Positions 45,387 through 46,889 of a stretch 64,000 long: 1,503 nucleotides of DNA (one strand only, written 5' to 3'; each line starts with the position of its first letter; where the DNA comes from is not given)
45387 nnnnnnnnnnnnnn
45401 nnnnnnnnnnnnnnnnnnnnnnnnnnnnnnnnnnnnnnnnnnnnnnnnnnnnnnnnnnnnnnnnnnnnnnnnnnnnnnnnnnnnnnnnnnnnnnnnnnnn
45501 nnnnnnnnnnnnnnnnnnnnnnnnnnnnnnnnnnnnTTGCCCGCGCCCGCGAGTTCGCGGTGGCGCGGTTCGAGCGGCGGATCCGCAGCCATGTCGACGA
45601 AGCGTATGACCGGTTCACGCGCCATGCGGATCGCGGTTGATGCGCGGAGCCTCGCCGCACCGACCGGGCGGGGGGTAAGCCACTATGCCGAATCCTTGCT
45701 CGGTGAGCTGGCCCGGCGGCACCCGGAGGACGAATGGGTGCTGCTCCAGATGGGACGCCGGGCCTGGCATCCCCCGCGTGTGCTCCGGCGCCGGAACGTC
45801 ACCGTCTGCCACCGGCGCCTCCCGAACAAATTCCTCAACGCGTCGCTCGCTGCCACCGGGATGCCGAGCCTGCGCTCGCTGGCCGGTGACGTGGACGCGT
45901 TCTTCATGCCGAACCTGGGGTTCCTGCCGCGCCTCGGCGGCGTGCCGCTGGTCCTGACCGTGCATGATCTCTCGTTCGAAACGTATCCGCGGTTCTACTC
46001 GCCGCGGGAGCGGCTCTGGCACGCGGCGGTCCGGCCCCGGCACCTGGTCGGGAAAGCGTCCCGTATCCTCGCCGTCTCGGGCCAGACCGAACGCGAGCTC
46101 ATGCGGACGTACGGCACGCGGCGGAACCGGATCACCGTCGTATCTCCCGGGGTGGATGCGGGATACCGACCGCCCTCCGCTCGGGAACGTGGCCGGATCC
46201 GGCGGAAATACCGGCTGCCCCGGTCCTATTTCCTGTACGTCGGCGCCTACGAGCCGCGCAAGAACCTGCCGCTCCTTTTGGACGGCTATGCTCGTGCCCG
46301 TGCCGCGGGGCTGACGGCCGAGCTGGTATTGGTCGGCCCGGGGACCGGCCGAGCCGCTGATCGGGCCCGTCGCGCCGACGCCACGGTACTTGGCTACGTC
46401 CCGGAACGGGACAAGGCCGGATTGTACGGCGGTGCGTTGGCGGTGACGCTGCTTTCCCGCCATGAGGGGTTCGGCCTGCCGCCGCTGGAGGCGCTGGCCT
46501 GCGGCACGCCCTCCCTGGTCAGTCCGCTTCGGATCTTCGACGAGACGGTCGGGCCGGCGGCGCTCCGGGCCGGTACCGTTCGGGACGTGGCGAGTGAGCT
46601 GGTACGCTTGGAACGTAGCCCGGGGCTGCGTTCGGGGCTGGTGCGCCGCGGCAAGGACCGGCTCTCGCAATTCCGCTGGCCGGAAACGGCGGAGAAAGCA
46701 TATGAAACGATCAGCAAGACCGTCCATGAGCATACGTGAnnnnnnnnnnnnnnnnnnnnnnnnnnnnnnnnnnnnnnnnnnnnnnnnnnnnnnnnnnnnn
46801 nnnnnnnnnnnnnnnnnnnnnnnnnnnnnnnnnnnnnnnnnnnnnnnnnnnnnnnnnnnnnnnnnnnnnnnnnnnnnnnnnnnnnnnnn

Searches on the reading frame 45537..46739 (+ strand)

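Call 10: search_protein_families(library=pfam, proteins=[window:45537-46739:+], max_evalue=0.001)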
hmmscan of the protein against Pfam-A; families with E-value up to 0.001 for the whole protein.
window:45537-46739:+ (400 aa): 6 families
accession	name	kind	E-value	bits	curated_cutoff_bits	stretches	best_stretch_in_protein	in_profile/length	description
PF00534.26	Glycos_transf_1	-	7.9e-17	61.8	26.4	1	222-342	6-135/172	Glycosyl transferases group 1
PF13692.12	Glyco_trans_1_4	-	7.2e-15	55.9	27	1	231-357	3-138/142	Glycosyl transferases group 1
PF13439.12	Glyco_transf_4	-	9.8e-15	55.4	28.5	1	46-208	3-168/170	Glycosyltransferase Family 4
PF20706.3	GT4-conflict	-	6.8e-09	35.6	26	1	167-329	140-311/385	Family 4 Glycosyltransferase in conflict systems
PF13579.12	Glyco_trans_4_4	-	1.6e-06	29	29.7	1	46-205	2-158/158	Glycosyl transferase 4-like domain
PF13524.12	Glyco_trans_1_2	-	0.00037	20.9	25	1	263-377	17-130/144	Glycosyl transferase-like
